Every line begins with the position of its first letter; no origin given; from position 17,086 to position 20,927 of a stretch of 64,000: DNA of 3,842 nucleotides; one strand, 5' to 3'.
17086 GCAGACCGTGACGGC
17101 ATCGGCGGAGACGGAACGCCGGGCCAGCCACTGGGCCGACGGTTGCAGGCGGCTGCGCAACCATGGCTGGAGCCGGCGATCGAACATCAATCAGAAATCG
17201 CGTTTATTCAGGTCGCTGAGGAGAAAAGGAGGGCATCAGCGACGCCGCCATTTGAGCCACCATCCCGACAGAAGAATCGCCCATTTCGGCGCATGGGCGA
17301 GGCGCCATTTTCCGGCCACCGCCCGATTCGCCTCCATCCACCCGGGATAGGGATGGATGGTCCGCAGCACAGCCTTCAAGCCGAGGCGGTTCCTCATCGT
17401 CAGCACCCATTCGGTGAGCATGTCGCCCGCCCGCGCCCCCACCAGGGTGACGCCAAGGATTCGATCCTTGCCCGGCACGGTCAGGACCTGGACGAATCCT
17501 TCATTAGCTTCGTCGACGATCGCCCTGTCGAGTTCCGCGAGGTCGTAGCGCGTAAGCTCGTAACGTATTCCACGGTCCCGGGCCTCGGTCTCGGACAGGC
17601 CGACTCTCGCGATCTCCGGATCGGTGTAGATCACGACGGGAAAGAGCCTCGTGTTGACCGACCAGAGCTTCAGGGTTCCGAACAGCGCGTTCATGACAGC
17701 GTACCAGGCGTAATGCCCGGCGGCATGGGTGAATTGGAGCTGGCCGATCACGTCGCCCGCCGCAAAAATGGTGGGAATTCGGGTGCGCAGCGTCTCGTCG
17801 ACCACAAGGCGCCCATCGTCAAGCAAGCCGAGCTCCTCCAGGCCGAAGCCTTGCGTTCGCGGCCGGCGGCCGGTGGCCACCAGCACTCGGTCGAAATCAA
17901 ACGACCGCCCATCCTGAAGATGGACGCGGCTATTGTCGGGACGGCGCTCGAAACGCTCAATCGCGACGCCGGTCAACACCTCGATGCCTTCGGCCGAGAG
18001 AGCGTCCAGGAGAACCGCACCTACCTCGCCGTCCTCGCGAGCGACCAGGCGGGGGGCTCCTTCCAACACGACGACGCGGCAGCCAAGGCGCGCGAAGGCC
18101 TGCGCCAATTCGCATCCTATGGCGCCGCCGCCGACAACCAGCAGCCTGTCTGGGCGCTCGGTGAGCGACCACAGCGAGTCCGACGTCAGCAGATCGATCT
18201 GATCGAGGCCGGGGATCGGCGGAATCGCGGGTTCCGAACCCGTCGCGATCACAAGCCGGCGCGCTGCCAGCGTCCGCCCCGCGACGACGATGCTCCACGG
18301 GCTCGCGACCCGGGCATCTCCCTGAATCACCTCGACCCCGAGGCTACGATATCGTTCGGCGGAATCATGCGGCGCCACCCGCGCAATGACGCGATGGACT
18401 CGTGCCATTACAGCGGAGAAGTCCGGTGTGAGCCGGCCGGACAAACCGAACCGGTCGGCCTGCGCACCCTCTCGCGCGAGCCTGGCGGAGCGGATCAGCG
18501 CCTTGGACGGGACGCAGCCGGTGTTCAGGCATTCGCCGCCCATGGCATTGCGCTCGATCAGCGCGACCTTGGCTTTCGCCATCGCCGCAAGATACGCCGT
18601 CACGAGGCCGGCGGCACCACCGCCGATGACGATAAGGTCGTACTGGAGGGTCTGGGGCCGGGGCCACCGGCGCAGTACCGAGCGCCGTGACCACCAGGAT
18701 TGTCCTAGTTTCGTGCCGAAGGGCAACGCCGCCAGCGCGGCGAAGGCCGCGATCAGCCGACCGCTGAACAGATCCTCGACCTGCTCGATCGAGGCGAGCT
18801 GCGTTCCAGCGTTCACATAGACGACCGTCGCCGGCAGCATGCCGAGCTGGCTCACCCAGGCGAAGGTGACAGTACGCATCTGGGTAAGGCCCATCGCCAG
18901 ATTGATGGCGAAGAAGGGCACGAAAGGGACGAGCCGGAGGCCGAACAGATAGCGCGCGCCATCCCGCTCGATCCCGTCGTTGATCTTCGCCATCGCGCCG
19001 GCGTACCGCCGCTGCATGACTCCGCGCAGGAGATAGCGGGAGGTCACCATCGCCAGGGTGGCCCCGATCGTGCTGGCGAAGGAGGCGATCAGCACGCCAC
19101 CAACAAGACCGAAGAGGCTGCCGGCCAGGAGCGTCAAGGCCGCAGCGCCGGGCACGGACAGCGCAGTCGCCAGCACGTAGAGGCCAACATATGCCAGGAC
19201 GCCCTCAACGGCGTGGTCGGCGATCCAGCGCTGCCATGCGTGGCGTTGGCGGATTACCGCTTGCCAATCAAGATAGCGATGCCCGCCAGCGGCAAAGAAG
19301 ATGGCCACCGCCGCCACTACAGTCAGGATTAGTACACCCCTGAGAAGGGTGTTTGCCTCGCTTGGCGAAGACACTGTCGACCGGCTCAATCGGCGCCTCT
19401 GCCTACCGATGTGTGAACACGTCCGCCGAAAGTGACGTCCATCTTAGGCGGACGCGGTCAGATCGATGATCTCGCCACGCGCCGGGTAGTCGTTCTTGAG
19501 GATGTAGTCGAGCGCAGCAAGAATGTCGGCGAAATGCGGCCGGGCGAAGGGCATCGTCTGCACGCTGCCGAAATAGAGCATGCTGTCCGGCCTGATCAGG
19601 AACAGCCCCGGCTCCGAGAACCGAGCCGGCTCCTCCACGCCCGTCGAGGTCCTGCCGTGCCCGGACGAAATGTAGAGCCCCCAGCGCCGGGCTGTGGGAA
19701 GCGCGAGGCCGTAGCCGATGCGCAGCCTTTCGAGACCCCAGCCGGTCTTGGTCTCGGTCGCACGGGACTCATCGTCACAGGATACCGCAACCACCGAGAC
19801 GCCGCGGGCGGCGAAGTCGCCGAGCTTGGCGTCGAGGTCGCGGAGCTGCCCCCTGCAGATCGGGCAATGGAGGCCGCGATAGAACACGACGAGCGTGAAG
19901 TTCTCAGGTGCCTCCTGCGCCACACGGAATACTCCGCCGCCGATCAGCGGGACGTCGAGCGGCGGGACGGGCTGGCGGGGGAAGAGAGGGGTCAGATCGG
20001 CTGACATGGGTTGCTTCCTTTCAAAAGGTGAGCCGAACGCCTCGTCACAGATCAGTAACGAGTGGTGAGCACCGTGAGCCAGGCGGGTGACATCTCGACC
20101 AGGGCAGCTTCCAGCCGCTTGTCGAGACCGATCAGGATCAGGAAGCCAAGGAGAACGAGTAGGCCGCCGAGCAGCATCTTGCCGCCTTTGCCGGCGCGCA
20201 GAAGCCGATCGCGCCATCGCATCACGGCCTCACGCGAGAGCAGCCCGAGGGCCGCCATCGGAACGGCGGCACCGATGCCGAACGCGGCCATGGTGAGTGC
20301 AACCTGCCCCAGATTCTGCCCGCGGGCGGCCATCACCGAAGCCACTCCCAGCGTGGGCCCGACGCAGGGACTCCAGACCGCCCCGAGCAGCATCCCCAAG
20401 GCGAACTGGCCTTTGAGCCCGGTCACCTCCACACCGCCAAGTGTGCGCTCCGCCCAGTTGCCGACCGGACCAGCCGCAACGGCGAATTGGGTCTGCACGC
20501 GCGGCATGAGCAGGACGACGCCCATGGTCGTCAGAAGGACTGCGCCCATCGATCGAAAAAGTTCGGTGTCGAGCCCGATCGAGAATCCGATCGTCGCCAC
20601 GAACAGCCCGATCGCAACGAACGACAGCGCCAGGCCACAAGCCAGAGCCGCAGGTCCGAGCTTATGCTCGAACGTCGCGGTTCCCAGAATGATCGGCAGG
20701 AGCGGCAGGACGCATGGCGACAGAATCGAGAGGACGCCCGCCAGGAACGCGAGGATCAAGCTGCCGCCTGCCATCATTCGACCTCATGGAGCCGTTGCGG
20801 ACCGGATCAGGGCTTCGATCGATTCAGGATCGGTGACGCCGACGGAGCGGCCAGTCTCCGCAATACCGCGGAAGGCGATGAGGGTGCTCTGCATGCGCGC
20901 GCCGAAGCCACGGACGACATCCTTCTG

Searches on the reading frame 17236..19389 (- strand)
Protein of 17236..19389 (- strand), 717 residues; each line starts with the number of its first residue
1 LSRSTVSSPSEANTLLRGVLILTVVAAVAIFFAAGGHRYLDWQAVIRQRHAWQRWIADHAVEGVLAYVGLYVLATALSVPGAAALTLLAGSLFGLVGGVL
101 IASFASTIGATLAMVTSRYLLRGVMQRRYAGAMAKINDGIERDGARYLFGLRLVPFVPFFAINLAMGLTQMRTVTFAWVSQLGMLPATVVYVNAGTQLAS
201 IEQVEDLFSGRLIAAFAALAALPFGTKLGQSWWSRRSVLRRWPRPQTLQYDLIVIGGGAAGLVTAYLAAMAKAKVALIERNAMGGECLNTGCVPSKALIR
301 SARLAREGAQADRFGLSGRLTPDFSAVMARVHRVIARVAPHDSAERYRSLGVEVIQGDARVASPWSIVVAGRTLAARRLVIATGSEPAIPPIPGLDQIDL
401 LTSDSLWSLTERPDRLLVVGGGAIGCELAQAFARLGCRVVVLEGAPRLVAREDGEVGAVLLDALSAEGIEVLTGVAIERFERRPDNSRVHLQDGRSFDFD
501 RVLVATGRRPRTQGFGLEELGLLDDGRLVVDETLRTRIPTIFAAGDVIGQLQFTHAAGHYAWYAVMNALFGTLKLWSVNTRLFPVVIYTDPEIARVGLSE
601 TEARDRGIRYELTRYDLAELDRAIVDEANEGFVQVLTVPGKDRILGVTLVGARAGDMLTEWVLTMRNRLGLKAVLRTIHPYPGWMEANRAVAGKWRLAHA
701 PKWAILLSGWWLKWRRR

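Call 72: search_protein_families(library=pfam, proteins=[window:17236-19389:-], max_evalue=0.00001)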
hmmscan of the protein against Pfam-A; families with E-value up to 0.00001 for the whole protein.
window:17236-19389:- (717 aa): 9 families
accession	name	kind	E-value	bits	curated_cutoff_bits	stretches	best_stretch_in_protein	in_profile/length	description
PF07992.20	Pyr_redox_2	-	2.2e-67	228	26.1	1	250-558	1-288/291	Pyridine nucleotide-disulphide oxidoreductase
PF02852.28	Pyr_redox_dim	-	3.5e-24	85.6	25.3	1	584-687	2-105/110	Pyridine nucleotide-disulphide oxidoreductase, dimerisation domain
PF09335.16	VTT_dom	-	5.1e-20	72.6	33.9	1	83-196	4-122/123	VTT domain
PF00070.33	Pyr_redox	-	1.2e-19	71.1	22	1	415-493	1-81/82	Pyridine nucleotide-disulphide oxidoreductase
PF13738.12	Pyr_redox_3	-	1.1e-14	54.9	30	1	370-545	119-305/305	Pyridine nucleotide-disulphide oxidoreductase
PF03486.20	HI0933_like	-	1.6e-10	41.3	50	0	251-286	2-37/244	HI0933-like protein Rossmann domain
PF01134.28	GIDA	-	3.6e-09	36.6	22.1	1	251-312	1-60/391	Glucose inhibited division protein A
PF01266.30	DAO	-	8.4e-09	35.8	27.9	1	251-308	1-67/353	FAD dependent oxidoreductase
PF13450.12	NAD_binding_8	-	1.3e-08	35.4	21.9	0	254-286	1-34/68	NAD(P)-binding Rossmann-like domain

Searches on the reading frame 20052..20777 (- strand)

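Call 72: search_protein_families(library=pfam, proteins=[window:20052-20777:-], max_evalue=0.00001)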
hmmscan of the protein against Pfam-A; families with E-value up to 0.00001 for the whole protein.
window:20052-20777:- (241 aa): 2 families
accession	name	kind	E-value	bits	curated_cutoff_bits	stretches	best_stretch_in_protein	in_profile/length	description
PF13386.12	DsbD_2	-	1.8e-10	41.5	24.9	1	10-205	2-198/199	Cytochrome C biogenesis protein transmembrane region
PF02683.22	DsbD_TM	-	9.4e-08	32.1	27.1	1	8-185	6-189/219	Cytochrome C biogenesis protein transmembrane domain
